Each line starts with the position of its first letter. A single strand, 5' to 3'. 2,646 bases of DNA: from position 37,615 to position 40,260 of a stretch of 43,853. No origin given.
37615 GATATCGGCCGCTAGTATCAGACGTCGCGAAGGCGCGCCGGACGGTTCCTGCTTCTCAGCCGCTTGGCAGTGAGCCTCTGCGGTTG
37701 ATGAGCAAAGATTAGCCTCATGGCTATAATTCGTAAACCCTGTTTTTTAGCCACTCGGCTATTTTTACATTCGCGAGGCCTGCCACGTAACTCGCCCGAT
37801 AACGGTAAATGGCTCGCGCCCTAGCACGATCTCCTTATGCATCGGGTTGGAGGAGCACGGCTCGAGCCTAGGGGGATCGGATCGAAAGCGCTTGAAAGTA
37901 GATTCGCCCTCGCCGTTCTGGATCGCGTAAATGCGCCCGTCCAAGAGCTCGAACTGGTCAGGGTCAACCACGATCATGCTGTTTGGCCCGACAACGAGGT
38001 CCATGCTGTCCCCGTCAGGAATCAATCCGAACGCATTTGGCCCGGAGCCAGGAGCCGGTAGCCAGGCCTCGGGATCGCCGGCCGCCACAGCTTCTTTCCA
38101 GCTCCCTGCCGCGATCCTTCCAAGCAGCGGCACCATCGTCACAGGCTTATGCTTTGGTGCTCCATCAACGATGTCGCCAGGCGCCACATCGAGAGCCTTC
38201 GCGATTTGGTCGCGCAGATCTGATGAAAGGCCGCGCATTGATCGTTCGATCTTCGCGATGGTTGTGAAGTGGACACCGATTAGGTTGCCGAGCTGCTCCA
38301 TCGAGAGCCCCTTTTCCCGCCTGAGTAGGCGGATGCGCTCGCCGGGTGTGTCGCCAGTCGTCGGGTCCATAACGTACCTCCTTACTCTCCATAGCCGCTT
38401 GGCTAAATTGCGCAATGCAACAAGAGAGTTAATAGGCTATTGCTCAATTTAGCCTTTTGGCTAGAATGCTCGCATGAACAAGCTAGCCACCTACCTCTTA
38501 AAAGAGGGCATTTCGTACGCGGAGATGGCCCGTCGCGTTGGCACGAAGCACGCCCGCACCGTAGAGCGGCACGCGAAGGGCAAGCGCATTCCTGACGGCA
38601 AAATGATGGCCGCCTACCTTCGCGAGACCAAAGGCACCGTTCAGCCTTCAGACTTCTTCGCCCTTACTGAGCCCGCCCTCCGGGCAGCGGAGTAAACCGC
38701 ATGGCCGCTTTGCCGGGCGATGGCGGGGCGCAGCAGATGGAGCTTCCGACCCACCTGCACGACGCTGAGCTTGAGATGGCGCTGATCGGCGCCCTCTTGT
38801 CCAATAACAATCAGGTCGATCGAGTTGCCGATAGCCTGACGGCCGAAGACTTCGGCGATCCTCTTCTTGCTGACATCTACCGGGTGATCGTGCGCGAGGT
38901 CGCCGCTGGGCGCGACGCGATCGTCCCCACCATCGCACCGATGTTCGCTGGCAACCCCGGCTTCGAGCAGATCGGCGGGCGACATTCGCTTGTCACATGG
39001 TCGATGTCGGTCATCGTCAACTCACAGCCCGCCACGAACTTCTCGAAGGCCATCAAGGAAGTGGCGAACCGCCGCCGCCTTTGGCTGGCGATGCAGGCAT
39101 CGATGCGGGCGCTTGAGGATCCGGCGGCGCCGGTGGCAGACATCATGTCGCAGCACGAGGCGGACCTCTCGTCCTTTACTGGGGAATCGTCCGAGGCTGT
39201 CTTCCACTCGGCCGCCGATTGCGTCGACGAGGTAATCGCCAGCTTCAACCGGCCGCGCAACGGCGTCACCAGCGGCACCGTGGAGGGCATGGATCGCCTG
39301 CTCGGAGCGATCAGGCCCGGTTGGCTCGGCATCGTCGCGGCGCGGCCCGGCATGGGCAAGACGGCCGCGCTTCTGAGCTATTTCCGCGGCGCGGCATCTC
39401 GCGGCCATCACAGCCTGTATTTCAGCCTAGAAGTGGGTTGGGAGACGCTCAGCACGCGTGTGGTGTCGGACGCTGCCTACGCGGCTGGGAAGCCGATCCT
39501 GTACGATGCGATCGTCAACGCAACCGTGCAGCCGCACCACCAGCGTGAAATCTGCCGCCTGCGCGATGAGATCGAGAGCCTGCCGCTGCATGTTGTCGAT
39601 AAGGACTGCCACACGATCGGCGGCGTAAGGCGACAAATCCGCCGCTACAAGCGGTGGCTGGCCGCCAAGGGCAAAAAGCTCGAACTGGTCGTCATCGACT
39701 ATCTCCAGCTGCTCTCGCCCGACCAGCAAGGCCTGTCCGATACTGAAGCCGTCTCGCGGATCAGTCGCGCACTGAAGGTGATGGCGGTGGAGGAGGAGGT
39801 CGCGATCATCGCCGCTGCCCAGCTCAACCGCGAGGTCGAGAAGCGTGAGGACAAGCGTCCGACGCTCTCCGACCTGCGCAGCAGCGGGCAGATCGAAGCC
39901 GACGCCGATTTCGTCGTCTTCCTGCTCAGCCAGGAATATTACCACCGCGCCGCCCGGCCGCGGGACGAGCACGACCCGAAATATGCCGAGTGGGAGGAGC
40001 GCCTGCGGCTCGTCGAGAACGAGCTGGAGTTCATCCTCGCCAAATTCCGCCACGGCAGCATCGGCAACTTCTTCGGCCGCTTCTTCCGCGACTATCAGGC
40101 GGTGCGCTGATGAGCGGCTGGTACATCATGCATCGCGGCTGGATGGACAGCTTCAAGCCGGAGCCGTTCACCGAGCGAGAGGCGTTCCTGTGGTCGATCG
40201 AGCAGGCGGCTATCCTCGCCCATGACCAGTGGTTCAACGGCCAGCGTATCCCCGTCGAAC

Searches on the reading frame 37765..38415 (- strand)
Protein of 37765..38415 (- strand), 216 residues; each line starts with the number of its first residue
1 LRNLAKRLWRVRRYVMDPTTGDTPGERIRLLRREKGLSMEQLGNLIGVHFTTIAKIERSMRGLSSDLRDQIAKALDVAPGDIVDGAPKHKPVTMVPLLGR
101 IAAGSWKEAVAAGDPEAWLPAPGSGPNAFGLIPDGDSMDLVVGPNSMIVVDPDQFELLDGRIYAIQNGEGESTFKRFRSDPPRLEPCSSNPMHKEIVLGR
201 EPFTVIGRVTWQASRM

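Call 68: search_protein_families(library=phrogs, proteins=[window:37765-38415:-], max_evalue=0.001)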
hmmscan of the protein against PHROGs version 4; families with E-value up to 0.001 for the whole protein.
window:37765-38415:- (216 aa): 11 families
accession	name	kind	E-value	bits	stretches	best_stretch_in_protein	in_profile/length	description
phrog_4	-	transcription regulation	9.7e-36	124.6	1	24-212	137-335/400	transcriptional repressor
phrog_5823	-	transcription regulation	1.4e-09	38.6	1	22-83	5-67/404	transcriptional regulator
phrog_3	-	transcription regulation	1.1e-07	33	1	21-91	86-154/430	transcriptional repressor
phrog_8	-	transcription regulation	2.7e-07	31.4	1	25-77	78-130/346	transcriptional regulator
phrog_2328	-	transcription regulation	1.2e-06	29.3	1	21-87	13-79/128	transcriptional repressor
phrog_6201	-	transcription regulation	1.3e-06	29.3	1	134-213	34-115/121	CI-like repressor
phrog_8558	-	unknown function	1.3e-05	26.4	1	127-210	19-105/114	-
phrog_2439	-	transcription regulation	1.4e-05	25.1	1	23-78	7-62/367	transcriptional regulator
phrog_7241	-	transcription regulation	9.2e-05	23.5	1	27-83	65-121/122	transcriptional regulator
phrog_2967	-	transcription regulation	0.00016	22.3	1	22-90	9-77/225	transcriptional regulator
phrog_5119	-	unknown function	0.00023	22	1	22-65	52-94/152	-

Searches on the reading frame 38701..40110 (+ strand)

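Call 67: search_protein_families(library=pfam, proteins=[window:38701-40110:+], max_evalue=0.001)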
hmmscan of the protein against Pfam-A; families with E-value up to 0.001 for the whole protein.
window:38701-40110:+ (469 aa): 3 families
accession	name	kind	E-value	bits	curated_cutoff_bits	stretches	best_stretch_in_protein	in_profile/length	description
PF03796.21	DnaB_C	-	1.5e-56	192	27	1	188-465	1-250/255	DnaB-like helicase C terminal domain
PF00772.26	DnaB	-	2.2e-12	47.3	23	1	19-107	3-91/103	DnaB-like helicase N terminal domain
PF13481.12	AAA_25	-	1.2e-06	28.8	27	1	202-375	28-190/195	AAA domain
